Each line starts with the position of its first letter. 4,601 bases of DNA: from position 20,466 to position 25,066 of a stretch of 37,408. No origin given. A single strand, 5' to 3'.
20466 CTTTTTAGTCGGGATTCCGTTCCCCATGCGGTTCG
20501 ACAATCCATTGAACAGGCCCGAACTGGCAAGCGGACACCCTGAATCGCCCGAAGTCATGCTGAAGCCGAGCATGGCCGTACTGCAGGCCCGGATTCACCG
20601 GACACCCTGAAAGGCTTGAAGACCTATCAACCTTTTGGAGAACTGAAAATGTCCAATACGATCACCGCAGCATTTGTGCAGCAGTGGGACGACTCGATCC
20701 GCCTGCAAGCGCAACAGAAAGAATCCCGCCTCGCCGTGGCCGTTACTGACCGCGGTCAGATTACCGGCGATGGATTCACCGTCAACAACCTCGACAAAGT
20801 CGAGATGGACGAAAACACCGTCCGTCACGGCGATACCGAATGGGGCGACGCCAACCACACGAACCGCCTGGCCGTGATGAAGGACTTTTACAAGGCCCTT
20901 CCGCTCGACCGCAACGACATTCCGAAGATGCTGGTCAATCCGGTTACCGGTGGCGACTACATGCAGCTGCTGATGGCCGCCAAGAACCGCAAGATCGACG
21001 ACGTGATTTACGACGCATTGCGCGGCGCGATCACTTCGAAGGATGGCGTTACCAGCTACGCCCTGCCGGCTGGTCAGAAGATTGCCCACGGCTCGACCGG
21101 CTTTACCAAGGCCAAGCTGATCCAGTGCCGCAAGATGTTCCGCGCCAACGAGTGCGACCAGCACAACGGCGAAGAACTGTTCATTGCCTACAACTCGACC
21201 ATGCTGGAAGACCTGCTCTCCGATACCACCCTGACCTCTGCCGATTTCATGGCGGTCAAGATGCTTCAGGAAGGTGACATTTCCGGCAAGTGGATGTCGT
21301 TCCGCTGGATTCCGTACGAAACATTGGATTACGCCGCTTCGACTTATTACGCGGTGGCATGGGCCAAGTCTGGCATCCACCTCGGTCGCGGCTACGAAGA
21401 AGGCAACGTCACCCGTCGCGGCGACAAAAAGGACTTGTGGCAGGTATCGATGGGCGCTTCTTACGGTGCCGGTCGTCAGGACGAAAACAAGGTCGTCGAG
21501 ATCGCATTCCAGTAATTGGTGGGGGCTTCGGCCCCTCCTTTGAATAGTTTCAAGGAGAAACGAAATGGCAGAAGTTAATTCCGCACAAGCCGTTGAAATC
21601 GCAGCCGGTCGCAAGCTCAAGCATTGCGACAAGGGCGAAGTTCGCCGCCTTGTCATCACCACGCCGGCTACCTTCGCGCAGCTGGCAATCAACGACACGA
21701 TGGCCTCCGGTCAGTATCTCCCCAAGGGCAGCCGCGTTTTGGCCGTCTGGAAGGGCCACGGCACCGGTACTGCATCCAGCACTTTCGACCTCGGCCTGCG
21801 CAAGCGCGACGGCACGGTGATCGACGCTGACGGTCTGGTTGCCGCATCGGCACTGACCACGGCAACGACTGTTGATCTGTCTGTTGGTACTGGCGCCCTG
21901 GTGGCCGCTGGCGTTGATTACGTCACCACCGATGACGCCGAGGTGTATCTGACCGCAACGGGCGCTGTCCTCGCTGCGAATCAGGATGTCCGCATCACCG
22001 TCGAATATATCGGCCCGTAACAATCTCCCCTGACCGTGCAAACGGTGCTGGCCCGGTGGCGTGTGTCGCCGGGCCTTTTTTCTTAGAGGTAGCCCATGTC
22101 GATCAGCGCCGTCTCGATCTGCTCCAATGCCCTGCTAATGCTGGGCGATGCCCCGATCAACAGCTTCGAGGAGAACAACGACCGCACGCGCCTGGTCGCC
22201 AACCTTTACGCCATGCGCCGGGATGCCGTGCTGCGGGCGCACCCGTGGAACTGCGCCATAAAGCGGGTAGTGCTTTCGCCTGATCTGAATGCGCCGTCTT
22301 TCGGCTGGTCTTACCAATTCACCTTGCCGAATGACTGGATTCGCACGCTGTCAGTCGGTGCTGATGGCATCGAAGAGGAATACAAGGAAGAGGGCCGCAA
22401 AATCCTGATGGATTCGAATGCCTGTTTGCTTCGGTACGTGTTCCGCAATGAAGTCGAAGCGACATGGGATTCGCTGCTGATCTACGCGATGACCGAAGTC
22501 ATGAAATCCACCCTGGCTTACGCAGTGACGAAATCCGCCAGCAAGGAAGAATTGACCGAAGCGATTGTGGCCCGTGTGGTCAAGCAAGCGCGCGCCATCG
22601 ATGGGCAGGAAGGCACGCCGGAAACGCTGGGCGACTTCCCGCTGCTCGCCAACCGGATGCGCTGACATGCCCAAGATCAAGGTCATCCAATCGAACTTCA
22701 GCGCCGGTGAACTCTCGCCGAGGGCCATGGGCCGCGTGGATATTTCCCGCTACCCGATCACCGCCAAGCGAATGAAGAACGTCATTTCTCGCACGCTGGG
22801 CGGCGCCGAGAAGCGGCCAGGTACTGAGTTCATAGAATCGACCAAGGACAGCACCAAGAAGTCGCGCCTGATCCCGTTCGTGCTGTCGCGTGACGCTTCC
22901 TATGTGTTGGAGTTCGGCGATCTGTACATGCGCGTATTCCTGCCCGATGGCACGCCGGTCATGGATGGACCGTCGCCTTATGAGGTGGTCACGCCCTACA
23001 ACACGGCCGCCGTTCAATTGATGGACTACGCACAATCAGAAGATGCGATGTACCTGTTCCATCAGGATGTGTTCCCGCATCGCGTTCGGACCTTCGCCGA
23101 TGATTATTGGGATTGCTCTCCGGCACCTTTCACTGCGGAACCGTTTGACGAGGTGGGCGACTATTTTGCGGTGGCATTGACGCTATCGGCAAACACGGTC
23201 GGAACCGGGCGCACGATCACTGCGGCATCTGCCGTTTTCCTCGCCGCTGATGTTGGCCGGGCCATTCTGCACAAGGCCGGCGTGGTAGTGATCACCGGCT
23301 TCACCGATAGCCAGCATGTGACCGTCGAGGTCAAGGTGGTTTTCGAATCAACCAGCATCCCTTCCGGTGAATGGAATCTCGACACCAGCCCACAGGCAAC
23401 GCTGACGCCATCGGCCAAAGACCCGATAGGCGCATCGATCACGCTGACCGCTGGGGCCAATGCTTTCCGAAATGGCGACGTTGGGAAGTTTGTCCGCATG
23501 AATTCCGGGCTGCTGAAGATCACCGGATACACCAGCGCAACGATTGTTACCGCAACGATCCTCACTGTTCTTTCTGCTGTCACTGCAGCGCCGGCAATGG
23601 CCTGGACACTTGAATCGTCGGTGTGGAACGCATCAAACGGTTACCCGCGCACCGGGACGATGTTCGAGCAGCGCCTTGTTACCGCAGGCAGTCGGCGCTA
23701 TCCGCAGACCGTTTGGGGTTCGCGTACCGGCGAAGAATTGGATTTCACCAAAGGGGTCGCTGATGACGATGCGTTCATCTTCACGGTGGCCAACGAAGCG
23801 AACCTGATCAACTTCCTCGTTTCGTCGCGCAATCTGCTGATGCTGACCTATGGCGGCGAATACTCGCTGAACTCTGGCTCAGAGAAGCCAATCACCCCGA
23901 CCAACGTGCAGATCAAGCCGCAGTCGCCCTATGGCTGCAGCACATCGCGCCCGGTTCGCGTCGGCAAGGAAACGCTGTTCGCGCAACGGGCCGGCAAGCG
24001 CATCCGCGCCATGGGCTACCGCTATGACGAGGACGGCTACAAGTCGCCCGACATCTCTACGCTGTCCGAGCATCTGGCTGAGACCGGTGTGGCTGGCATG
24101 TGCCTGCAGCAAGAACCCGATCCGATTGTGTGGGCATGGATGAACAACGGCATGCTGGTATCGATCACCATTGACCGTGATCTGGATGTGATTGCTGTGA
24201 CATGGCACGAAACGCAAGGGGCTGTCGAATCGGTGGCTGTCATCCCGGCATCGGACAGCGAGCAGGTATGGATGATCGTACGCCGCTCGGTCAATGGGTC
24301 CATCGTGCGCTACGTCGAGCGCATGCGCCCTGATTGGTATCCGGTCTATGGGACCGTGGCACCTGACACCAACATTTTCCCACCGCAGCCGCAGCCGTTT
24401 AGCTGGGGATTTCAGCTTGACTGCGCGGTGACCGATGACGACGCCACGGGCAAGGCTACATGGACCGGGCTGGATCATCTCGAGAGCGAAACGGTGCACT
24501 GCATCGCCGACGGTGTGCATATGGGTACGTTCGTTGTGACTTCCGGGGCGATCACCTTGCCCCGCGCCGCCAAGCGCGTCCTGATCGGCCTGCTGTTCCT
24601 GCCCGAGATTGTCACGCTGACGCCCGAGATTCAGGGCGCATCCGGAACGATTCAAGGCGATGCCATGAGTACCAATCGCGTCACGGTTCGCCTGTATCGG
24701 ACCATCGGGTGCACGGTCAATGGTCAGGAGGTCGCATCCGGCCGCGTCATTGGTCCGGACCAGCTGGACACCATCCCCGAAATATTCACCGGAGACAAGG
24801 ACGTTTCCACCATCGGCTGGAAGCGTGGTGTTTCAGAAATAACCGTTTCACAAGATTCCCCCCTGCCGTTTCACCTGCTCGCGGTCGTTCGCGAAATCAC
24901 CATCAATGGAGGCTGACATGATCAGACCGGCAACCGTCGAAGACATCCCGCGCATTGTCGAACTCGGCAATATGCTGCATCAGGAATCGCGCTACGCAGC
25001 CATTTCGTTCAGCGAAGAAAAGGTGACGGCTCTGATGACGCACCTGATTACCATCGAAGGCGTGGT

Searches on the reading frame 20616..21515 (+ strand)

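Call 73: search_protein_families(library=pfam, proteins=[window:20616-21515:+], max_evalue=0.001)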
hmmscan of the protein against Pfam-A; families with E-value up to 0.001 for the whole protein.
window:20616-21515:+ (299 aa): 1 family
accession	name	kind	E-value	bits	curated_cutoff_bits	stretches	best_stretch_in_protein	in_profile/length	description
PF19821.5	Phage_capsid_2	-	9.9e-60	202.7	25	1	16-298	1-291/293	Phage capsid protein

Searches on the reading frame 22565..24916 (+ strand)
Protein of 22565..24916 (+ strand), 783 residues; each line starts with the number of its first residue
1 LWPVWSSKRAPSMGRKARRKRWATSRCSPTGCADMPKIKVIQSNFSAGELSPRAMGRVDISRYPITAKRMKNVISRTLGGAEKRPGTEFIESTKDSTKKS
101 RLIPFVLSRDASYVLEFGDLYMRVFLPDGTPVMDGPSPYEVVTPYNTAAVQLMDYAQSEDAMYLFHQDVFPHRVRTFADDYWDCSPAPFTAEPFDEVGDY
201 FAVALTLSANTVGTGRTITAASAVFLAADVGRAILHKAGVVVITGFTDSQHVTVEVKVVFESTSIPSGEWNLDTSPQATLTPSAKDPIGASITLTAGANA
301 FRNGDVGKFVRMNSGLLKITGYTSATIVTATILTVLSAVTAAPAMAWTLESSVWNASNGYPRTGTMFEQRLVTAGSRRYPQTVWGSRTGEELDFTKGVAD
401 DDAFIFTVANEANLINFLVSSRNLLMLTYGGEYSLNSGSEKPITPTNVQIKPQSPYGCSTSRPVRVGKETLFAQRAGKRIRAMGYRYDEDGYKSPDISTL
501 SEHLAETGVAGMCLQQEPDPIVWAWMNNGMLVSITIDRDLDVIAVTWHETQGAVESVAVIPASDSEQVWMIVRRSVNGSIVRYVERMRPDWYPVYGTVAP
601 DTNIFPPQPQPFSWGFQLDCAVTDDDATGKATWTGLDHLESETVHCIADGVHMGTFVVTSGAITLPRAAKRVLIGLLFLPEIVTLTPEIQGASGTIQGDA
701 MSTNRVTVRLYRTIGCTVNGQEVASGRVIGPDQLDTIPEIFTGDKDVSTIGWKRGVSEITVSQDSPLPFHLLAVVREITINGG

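Call 73: search_protein_families(library=pfam, proteins=[window:22565-24916:+], max_evalue=0.001)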
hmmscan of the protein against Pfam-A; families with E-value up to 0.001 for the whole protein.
window:22565-24916:+ (783 aa): 1 family
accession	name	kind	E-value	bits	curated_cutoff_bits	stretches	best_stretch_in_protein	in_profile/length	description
PF25675.1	Phage_nozzle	-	5.6e-07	28.6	27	0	59-130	20-94/794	Bacteriophage nozzle protein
